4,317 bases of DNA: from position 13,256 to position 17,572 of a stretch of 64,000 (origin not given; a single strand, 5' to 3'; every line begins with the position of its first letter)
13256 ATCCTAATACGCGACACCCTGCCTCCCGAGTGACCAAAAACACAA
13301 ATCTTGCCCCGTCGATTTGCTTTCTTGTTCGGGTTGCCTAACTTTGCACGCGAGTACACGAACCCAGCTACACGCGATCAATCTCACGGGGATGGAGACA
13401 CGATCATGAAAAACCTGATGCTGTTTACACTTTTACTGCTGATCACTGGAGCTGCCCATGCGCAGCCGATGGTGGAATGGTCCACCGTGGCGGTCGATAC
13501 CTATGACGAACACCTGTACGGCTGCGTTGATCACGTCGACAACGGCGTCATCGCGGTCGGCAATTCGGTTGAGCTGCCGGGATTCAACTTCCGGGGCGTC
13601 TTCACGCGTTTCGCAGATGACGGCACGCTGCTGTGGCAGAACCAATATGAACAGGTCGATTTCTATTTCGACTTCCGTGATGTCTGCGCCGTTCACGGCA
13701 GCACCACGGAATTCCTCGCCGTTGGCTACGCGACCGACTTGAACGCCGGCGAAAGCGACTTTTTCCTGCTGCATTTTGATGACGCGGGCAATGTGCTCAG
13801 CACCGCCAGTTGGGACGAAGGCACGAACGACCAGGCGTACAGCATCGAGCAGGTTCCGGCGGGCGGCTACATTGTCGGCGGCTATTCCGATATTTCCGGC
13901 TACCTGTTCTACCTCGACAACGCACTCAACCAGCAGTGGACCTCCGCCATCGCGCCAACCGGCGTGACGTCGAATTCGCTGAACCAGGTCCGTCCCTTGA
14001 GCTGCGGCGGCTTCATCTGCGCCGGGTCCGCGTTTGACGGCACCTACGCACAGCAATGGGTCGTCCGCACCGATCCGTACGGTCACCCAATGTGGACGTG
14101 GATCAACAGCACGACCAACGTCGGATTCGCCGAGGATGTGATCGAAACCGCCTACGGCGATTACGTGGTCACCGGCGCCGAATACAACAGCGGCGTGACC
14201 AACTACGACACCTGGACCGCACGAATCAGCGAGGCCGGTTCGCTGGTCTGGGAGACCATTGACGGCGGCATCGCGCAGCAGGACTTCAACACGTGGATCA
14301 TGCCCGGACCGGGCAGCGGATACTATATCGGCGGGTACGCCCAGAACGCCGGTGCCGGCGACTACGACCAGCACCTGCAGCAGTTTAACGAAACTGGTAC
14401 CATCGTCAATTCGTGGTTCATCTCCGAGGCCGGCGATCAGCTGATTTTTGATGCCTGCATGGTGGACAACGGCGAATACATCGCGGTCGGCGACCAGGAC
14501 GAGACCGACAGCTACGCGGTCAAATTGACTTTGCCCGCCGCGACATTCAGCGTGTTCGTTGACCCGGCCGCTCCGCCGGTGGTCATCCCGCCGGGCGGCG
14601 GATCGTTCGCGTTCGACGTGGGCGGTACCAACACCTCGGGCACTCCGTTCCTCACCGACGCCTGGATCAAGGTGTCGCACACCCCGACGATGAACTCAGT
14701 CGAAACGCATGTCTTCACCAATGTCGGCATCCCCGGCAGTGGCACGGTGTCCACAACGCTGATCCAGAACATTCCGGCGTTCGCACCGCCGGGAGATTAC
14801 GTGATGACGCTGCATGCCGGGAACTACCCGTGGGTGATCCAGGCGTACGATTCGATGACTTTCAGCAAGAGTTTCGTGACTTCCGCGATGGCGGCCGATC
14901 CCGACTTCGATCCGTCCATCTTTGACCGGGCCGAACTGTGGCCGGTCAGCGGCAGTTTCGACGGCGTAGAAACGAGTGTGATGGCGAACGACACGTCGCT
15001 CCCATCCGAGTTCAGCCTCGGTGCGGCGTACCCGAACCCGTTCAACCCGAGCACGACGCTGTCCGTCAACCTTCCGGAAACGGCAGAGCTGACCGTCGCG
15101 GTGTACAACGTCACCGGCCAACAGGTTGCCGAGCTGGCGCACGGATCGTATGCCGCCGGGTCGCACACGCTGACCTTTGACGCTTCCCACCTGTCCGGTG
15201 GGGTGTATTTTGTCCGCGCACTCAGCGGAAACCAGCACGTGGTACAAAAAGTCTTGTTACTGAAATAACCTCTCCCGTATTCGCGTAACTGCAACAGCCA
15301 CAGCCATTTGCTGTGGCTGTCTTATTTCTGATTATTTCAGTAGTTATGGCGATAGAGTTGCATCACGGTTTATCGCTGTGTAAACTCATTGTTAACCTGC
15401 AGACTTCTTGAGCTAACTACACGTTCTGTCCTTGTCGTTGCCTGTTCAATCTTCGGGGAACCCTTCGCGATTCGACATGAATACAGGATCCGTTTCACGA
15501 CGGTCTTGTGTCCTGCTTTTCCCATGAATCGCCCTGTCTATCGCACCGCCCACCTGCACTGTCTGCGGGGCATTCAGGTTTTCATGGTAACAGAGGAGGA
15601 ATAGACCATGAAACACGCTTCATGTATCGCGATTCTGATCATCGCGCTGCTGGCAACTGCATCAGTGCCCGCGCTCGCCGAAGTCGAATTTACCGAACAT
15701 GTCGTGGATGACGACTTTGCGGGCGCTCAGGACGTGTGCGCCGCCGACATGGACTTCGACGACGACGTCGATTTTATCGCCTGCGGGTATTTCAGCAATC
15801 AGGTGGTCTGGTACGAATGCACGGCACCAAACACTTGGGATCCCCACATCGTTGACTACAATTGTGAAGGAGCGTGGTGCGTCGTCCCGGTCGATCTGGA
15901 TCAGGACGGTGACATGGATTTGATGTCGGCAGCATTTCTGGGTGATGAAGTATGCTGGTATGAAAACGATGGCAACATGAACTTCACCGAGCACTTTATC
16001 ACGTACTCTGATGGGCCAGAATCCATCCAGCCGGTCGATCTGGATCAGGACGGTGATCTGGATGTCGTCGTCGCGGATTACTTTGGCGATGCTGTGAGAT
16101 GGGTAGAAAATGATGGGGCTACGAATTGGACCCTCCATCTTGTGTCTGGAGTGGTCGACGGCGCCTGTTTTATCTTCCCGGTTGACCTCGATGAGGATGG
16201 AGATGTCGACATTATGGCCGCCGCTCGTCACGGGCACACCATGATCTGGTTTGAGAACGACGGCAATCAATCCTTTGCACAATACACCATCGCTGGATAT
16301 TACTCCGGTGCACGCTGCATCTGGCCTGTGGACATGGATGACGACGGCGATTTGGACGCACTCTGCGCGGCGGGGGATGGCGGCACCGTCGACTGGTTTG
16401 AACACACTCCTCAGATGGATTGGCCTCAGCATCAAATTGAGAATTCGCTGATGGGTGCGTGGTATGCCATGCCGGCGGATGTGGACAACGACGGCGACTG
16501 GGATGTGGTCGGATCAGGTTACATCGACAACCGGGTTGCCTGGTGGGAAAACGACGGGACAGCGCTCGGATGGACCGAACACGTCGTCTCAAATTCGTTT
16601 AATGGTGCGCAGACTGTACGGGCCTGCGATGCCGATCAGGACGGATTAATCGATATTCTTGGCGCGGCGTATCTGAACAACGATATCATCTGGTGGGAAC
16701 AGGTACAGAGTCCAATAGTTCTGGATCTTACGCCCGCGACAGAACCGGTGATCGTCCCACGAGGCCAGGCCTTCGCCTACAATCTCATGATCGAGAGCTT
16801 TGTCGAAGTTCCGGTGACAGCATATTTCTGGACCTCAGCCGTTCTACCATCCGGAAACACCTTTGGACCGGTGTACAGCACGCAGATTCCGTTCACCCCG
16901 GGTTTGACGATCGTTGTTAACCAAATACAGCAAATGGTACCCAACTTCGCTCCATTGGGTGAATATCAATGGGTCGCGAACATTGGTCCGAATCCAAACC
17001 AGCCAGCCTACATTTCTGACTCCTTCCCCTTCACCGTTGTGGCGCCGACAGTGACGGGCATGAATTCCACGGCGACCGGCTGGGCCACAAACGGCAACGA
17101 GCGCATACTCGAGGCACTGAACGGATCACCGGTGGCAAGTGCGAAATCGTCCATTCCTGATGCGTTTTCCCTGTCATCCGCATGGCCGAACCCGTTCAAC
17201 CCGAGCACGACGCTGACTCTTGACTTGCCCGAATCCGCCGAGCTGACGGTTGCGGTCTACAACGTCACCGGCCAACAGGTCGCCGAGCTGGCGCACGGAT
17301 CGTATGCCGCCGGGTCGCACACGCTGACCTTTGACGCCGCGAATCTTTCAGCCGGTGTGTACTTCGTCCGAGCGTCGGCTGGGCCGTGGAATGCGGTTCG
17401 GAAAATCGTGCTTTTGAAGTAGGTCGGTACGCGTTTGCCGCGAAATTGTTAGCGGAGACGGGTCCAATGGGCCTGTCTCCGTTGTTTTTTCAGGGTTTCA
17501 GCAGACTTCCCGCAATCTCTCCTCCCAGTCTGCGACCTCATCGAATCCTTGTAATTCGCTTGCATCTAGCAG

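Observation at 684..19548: Ten-gene co-directional array of secreted proteins built as variable head + conserved ~105-aa pre-CTD module + T9SS sorting domain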

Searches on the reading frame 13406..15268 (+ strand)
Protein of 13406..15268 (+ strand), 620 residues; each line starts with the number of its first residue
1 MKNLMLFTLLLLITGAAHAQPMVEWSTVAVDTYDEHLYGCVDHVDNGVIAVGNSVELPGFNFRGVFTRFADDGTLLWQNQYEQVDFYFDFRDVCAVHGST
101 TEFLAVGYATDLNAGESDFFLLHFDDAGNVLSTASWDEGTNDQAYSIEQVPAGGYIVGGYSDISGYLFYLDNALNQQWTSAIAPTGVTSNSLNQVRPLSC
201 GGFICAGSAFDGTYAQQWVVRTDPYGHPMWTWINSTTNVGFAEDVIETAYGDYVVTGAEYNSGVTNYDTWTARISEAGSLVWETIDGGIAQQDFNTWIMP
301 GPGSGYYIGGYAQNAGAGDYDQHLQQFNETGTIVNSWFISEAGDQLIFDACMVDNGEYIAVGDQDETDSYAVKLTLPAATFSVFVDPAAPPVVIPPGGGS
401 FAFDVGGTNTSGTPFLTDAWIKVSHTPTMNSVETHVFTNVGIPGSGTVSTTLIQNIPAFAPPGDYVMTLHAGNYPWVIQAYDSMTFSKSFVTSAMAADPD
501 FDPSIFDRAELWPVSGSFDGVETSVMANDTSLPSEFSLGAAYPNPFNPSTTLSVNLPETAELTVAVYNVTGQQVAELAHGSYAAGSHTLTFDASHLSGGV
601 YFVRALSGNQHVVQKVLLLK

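Call 4: search_protein_families(library=pfam, proteins=[window:13406-15268:+], max_evalue=0.1)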
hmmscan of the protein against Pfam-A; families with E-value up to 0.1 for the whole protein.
window:13406-15268:+ (620 aa): 2 families
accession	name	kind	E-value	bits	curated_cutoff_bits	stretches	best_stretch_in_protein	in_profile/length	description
PF18962.6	Por_Secre_tail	-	6.6e-14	52.4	27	1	542-617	2-74/75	Secretion system C-terminal sorting domain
PF13860.13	FlgD_ig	-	5.1e-05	23.6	27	1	550-598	12-61/79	FlgD Ig-like domain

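Call 42: search_protein_families(library=ncbifam, proteins=[window:13406-15268:+], max_evalue=0.01)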
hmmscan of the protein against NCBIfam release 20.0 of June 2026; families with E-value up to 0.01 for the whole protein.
window:13406-15268:+ (620 aa): 7 families
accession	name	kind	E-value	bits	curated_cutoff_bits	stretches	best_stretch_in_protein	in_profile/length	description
TIGR04183.1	Por_Secre_tail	domain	8.1e-12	45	23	1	542-617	2-70/72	T9SS type A sorting domain-containing protein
NF038113.1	T9SSA_dep_M36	equivalog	4.5e-07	28.4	885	1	504-618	763-868/869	T9SS-dependent M36 family metallopeptidase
NF052323.1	T9SSA_dep_M6i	equivalog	0.00016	19.8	600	1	542-604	961-1023/1043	T9SS-dependent M6-like inactivated metalloprotease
NF050177.1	TapA_OM_Porphy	equivalog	0.00038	19.3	500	1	542-617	474-542/544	TapA/TapC family T9SS-dependent outer membrane protein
NF033708.1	T9SS_Cterm_ChiA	domain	0.0022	17.8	40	1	564-618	4-54/55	T9SS sorting signal type C domain-containing protein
NF033707.1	T9SS_sortase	equivalog_domain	0.0046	14.6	420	1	541-602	1001-1072/1095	type IX secretion system sortase PorU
NF052644.1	T9SS_DNase_Rie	equivalog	0.0048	16.3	260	0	560-617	198-249/251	T9SS-dependent surface endonuclease, AS87_RS02955 family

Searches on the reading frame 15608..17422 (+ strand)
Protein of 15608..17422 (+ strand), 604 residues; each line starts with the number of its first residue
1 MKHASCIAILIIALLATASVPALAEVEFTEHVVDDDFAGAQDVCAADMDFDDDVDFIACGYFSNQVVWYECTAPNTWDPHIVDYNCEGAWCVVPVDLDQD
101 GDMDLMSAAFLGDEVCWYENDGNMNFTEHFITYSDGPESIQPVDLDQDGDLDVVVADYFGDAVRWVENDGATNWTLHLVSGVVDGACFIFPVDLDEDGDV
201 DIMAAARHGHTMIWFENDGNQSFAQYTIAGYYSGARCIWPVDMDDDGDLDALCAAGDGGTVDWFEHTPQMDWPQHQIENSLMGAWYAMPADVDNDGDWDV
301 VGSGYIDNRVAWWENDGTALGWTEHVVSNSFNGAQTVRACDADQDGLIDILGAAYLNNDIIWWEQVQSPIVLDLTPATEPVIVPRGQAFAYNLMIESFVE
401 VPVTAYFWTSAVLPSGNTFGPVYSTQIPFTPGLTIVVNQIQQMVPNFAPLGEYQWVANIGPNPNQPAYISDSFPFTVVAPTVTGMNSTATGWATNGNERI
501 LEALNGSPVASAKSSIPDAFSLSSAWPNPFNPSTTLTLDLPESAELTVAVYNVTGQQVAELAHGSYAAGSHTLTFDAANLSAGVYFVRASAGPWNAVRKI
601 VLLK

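Call 4: search_protein_families(library=pfam, proteins=[window:15608-17422:+], max_evalue=0.1)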
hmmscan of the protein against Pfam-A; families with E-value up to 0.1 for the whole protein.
window:15608-17422:+ (604 aa): 3 families
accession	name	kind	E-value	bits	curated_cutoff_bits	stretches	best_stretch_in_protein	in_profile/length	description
PF13517.12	FG-GAP_3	-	7.3e-30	103.8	26.9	6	96-155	1-61/61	FG-GAP-like repeat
PF18962.6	Por_Secre_tail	-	5.7e-10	39.8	27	1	526-601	2-74/75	Secretion system C-terminal sorting domain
PF13860.13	FlgD_ig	-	6.9e-06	26.4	27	1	534-591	10-75/79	FlgD Ig-like domain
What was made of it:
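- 15608..17422 (+): g9: FG-GAP head, module 16706-17041, CTD 17183-17419. In the sister genome it is replaced by an LVIVD+CTD gene. The right breakpoint lies at ~17358, inside the CTD. FG-GAP_3 7e-30 (call 4).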

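Call 42: search_protein_families(library=ncbifam, proteins=[window:15608-17422:+], max_evalue=0.01)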
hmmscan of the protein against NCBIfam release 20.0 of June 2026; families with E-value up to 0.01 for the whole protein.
window:15608-17422:+ (604 aa): 3 families
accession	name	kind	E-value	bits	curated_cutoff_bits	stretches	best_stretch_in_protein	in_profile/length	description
TIGR04183.1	Por_Secre_tail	domain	1.9e-09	37.4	23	1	526-601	2-70/72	T9SS type A sorting domain-containing protein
NF052323.1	T9SSA_dep_M6i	equivalog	8.5e-09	33.9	600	1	525-591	960-1026/1043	T9SS-dependent M6-like inactivated metalloprotease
NF038113.1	T9SSA_dep_M36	equivalog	7.2e-05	21.1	885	1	524-601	794-867/869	T9SS-dependent M36 family metallopeptidase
